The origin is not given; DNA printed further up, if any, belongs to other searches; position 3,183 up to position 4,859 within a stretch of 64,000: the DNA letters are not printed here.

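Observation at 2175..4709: Coupled pair: REC-like/TM/β-propeller protein and OMP β-barrel with coiled coil and LysM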

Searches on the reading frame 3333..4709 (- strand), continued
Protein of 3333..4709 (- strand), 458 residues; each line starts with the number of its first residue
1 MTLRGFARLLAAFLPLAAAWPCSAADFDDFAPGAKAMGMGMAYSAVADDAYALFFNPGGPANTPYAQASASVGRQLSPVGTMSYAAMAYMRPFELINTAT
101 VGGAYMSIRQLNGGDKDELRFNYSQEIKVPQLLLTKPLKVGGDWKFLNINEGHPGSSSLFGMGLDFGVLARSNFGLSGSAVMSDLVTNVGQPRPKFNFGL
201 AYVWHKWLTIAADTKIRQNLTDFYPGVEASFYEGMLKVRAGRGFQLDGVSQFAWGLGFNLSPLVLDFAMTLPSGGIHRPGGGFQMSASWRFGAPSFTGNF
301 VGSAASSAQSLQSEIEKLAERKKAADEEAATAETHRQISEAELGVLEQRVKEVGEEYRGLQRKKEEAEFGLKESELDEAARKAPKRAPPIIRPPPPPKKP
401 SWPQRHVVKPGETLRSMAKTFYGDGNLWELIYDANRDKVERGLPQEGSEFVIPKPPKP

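Call 51: list_cluster_members(proteins=[P0270, P0271, P0275, P0277, P0279, P0302, P0304, P0309, P0314, P0318])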
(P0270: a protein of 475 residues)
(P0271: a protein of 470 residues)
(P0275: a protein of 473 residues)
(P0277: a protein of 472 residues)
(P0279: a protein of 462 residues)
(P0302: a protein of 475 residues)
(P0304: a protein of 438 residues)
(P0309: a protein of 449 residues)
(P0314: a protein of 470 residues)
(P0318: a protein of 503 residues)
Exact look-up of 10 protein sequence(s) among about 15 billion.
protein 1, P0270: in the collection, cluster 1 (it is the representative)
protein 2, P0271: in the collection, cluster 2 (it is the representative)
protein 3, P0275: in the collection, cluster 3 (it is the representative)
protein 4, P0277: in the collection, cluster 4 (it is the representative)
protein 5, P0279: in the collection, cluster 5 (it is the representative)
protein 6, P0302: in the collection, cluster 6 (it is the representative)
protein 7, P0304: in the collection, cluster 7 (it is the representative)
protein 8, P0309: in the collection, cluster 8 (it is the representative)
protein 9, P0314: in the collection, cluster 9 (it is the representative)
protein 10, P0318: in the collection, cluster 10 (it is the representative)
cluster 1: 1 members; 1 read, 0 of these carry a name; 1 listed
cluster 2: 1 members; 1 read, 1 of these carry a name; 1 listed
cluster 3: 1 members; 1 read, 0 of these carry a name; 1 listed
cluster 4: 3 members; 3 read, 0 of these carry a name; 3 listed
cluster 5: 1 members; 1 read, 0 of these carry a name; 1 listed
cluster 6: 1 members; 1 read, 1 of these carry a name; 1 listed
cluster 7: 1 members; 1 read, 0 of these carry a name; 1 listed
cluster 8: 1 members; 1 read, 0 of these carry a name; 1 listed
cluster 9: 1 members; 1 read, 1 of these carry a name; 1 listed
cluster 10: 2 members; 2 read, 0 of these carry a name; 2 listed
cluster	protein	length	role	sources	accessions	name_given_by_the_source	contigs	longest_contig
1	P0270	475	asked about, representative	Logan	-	-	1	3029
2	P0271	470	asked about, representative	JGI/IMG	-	LysM repeat protein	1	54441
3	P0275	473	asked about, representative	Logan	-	-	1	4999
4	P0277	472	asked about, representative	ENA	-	-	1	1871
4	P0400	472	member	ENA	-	-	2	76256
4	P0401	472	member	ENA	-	-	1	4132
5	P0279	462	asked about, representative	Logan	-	-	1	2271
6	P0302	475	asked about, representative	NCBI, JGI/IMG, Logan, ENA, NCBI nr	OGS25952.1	MAG: hypothetical protein A2297_05270 [Elusimicrobia bacterium RIFOXYB2_FULL_48_7]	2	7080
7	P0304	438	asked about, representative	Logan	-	-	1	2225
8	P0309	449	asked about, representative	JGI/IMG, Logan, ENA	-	-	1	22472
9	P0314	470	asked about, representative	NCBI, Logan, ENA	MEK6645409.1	MAG: hypothetical protein AABY84_01865 [Candidatus Firestonebacteria bacterium]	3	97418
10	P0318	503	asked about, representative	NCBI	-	-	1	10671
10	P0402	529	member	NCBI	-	-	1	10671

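Call 52: list_cluster_members(proteins=[P0315, P0325, P0326, P0340, P0342, P0344, P0347, P0360, P0365, P0372])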
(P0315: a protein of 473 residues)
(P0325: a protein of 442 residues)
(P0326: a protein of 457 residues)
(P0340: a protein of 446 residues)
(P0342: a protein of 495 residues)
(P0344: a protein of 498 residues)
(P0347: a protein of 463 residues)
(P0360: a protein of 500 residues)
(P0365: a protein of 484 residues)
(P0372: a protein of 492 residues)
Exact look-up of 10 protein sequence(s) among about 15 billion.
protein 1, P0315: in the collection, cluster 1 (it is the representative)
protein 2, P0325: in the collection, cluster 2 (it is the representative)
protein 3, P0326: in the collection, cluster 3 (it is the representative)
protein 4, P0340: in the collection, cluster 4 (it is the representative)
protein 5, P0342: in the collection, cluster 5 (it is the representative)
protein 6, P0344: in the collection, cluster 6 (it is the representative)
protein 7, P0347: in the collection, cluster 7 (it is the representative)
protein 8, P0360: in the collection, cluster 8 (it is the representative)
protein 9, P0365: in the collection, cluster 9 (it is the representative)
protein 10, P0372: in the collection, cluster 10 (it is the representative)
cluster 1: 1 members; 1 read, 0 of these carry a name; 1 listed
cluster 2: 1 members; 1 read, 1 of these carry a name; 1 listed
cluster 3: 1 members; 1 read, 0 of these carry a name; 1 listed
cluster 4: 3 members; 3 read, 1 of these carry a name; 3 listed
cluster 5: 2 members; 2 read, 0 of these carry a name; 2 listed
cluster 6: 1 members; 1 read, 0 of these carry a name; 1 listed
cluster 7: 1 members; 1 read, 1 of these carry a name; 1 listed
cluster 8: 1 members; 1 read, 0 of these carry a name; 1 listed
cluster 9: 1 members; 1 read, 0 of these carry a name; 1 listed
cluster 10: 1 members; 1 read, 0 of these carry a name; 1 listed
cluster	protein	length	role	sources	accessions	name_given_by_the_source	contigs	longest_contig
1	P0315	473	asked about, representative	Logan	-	-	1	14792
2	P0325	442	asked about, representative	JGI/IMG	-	LysM repeat protein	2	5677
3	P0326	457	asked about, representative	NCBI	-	-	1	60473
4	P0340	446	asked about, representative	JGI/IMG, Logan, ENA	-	-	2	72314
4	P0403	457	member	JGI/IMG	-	hypothetical protein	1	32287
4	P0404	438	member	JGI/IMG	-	-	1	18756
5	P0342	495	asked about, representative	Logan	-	-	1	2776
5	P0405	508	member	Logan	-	-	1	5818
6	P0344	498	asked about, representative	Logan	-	-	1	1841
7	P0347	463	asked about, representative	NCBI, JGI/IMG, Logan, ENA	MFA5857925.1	MAG: LysM peptidoglycan-binding domain-containing protein [Elusimicrobiota bacterium]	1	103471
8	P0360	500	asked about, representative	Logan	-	-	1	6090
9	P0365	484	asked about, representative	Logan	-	-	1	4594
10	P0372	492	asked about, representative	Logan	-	-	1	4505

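Call 53: find_encoding_contigs(protein=P0314, flank=6000, max_places=1)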
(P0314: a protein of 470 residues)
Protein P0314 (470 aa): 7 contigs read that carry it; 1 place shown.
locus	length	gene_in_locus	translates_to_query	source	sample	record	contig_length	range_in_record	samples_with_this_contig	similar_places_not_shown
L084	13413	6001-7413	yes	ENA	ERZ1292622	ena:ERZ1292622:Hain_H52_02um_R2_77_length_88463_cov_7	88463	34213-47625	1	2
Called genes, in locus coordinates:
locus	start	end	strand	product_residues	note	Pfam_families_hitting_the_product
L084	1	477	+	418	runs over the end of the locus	PF05221:AdoHcyase, PF00670:AdoHcyase_NAD, PF07991:KARI_N (faint)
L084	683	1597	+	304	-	PF00528:BPD_transp_1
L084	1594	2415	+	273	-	PF00528:BPD_transp_1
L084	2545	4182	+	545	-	PF00072:Response_reg (weak), PF13185:GAF_2, PF01590:GAF, PF13492:GAF_3 (faint), PF00512:HisKA, PF02518:HATPase_c, PF13589:HATPase_c_3 (weak)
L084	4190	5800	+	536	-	PF00072:Response_reg, PF00158:Sigma54_activat, PF01078:Mg_chelatase (faint), PF14532:Sigma54_activ_2, PF07724:AAA_2 (weak), PF07728:AAA_5 (weak), PF25601:AAA_lid_14, PF02954:HTH_8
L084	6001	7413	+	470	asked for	-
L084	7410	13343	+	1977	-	PF16656:Pur_ac_phosph_N (faint), PF00041:fn3 (faint), PF13585:CHU_C (weak)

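Call 54: find_encoding_contigs(protein=P0347, flank=6000, max_places=1)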
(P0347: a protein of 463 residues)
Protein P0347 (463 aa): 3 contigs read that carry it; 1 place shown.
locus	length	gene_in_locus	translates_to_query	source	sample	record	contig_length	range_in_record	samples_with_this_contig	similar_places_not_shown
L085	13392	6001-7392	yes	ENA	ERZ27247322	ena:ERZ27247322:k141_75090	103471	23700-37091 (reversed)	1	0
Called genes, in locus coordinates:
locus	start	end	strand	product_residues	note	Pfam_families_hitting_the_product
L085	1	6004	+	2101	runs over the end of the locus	PF00041:fn3 (faint), PF10179:NDNF (faint), PF16656:Pur_ac_phosph_N (faint), PF13585:CHU_C (weak)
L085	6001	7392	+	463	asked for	-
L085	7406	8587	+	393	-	PF02518:HATPase_c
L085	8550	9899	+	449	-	PF00072:Response_reg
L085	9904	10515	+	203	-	PF02581:TMP-TENI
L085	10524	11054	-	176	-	PF09918:DUF2148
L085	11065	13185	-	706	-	PF00912:Transgly, PF00905:Transpeptidase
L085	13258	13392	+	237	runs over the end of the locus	PF01168:Ala_racemase_N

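Call 55: find_encoding_contigs(protein=P0340, flank=6000, max_places=1)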
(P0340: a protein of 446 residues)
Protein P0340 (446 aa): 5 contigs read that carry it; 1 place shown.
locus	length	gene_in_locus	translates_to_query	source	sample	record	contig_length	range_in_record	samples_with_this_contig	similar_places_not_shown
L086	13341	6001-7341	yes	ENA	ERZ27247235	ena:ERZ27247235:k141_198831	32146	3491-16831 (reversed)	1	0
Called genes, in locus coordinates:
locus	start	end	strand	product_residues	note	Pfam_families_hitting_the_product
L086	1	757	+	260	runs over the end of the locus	-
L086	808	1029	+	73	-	-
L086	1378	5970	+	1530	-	PF14828:Amnionless (faint), PF13585:CHU_C (weak), PF13860:FlgD_ig (weak)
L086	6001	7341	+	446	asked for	PF01476:LysM (weak)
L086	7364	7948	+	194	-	-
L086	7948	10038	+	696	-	-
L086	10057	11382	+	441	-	PF07690:MFS_1, PF12832:MFS_1_like, PF07690:MFS_1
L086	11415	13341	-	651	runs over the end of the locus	PF07494:Reg_prop (faint), PF00691:OmpA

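Call 56: find_encoding_contigs(protein=P0271, flank=6000, max_places=1)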
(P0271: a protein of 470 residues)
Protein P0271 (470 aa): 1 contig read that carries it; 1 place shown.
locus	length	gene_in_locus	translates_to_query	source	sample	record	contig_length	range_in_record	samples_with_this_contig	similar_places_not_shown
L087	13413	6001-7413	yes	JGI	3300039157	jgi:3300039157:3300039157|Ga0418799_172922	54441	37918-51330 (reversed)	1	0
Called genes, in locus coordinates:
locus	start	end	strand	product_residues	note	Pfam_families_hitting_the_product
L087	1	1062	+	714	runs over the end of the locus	-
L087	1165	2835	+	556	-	PF06826:Asp-Al_Ex, PF02080:TrkA_C, PF06826:Asp-Al_Ex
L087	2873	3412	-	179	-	PF06037:DUF922 (faint)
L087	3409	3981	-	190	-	PF01871:AMMECR1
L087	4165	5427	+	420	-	-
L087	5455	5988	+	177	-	-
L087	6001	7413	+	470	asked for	-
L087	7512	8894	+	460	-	PF02518:HATPase_c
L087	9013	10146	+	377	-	-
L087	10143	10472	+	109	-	PF07238:PilZ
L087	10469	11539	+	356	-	PF27233:MJ0711_N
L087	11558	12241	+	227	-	PF00072:Response_reg, PF00486:Trans_reg_C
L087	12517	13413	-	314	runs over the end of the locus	-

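Call 60: search_protein_families(library=pfam, proteins=[L085:7406-8587:+, L087:7512-8894:+, L081:7423-8538:+, L084:12300-13343:+, L085:8550-9899:+, L087:9013-10146:+, L087:10143-10472:+], max_evalue=0.01)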
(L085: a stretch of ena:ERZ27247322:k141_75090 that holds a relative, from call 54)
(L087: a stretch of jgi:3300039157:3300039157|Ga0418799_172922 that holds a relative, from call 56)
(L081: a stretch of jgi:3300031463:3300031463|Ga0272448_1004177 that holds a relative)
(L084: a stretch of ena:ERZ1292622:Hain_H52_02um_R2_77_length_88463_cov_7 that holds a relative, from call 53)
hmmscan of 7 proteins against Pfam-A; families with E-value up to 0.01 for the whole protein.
L085:7406-8587:+ (393 aa): 2 families
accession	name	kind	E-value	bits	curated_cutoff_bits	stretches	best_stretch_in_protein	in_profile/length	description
PF02518.31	HATPase_c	-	1.5e-16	61.2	26.4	1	285-388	4-110/111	Histidine kinase-, DNA gyrase B-, and HSP90-like ATPase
PF13581.12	HATPase_c_2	-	0.0086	16.5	27.4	0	311-383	56-125/127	Histidine kinase-like ATPase domain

L087:7512-8894:+ (460 aa): 2 families
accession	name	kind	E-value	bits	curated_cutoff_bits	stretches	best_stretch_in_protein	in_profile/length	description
PF02518.31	HATPase_c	-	1.8e-18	67.5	26.4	1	353-460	1-109/111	Histidine kinase-, DNA gyrase B-, and HSP90-like ATPase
PF05478.16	Prominin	-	0.0024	16.5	34.3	1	68-253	210-401/799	Prominin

L081:7423-8538:+ (371 aa): 1 family
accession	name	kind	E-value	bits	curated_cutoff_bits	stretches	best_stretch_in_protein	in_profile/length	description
PF02518.31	HATPase_c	-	2.7e-15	57.2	26.4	1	272-369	8-109/111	Histidine kinase-, DNA gyrase B-, and HSP90-like ATPase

L084:12300-13343:+ (347 aa): 2 families
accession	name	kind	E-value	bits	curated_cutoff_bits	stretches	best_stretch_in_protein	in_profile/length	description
PF13585.12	CHU_C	-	9.5e-09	35.7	27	1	260-335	4-73/86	CHU_C Type IX secretion signal domain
PF13860.13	FlgD_ig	-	1.2e-05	25.6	27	1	276-334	14-75/79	FlgD Ig-like domain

L085:8550-9899:+ (449 aa): 2 families
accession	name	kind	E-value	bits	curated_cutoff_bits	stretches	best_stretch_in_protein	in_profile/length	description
PF00072.30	Response_reg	-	7.1e-30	103.9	30.2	1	14-123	1-110/111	Response regulator receiver domain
PF01436.27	NHL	-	0.0057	17.1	20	0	240-264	3-28/28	NHL repeat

L087:9013-10146:+ (377 aa): 1 family
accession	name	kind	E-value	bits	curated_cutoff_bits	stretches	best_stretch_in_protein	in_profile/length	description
PF00072.30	Response_reg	-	0.0016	19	30.2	1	4-111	1-108/111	Response regulator receiver domain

L087:10143-10472:+ (109 aa): 1 family
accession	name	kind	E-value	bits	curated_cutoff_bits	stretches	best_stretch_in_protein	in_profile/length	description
PF07238.19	PilZ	-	3.3e-12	47.1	22.5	1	5-102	2-95/102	PilZ domain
